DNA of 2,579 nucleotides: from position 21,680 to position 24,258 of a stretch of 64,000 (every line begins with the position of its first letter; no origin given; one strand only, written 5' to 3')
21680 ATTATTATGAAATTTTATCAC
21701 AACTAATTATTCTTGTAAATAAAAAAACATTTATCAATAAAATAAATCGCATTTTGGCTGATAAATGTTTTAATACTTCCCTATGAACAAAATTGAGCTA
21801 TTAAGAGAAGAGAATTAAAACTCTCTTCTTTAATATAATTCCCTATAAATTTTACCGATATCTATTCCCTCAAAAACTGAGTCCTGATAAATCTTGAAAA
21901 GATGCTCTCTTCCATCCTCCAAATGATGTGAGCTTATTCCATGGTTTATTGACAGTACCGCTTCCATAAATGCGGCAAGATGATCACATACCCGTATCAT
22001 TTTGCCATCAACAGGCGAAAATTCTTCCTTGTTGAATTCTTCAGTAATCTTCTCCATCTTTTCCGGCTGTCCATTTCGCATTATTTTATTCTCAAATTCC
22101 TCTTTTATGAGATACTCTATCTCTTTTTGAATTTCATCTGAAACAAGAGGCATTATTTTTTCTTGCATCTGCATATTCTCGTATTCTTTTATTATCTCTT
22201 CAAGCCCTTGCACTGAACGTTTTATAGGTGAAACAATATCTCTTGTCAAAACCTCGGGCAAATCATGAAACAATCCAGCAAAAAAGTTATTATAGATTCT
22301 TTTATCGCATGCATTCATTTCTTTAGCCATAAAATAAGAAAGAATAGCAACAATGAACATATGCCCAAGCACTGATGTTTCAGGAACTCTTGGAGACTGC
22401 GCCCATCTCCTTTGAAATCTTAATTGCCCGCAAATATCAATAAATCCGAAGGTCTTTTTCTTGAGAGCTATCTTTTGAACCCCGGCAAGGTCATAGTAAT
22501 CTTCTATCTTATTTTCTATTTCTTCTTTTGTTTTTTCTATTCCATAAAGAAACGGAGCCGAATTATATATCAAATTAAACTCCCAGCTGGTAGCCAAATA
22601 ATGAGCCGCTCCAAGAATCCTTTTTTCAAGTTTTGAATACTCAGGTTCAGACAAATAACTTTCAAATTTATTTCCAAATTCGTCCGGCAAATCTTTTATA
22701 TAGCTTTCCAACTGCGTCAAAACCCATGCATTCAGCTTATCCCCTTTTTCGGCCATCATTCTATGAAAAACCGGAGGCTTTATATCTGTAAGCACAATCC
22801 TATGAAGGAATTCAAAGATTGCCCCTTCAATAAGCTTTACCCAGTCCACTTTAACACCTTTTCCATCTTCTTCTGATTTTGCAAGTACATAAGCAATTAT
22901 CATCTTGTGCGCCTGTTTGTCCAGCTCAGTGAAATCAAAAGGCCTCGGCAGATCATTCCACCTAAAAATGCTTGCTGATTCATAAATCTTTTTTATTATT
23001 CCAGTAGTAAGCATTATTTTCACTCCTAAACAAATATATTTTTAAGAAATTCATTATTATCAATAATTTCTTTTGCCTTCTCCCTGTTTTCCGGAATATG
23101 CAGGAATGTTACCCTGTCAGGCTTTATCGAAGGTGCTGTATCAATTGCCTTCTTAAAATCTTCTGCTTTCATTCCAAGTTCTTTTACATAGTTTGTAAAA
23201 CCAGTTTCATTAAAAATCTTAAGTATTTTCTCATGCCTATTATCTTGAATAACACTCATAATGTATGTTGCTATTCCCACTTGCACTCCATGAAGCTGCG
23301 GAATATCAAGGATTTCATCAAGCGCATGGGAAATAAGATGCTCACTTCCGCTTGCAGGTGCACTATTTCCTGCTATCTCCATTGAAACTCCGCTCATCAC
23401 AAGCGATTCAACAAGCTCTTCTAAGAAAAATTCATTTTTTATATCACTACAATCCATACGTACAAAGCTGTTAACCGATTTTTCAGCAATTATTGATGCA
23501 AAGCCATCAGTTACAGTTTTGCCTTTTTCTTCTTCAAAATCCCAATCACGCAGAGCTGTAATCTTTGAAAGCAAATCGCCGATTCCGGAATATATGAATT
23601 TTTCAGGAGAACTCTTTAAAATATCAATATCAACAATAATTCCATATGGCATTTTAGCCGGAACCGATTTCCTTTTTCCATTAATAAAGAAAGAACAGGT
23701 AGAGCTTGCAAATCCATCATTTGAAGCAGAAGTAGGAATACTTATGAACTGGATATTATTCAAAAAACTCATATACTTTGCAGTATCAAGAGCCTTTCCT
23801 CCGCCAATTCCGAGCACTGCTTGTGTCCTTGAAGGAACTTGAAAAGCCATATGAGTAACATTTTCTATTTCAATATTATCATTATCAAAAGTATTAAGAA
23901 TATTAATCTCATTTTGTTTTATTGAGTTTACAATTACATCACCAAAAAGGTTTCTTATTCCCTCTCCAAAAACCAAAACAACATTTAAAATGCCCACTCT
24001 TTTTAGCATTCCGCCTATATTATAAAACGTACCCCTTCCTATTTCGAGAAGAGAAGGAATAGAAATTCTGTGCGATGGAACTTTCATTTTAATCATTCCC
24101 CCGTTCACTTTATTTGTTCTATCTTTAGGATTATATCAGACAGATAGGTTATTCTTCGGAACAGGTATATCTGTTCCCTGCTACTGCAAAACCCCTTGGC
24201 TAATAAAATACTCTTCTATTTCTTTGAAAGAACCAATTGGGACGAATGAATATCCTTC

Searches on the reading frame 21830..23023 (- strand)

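Call 35: search_protein_families(library=pfam, proteins=[window:21830-23023:-], max_evalue=0.00001)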
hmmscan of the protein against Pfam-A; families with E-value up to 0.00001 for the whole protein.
window:21830-23023:- (397 aa): 2 families
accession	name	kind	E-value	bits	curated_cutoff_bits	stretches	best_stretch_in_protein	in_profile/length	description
PF13023.12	HD_3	-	2.8e-32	112.3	22.5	1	198-374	1-163/165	HD domain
PF12917.13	YfbR-like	-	1.6e-21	77.3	25.9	1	194-311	2-122/182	5'-deoxynucleotidase YfbR-like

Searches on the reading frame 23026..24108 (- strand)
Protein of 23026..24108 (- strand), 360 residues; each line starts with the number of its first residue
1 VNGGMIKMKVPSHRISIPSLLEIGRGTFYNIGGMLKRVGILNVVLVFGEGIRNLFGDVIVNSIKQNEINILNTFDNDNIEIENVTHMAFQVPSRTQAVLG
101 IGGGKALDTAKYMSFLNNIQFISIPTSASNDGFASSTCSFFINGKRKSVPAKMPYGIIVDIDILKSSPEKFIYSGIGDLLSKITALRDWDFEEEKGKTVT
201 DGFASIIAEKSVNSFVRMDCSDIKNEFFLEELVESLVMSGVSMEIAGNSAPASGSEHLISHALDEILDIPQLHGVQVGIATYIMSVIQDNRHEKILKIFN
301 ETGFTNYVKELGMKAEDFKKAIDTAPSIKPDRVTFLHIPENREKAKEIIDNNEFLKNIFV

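Call 35: search_protein_families(library=pfam, proteins=[window:23026-24108:-], max_evalue=0.00001)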
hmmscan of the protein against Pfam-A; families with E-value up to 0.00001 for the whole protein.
window:23026-24108:- (360 aa): 2 families
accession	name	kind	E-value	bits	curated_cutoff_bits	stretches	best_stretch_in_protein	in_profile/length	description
PF13685.12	Fe-ADH_2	-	3.9e-38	131.2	28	1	23-168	2-149/149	Iron-containing alcohol dehydrogenase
PF00465.25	Fe-ADH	-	2.1e-13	50.6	31.3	1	21-141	4-144/168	Iron-containing alcohol dehydrogenase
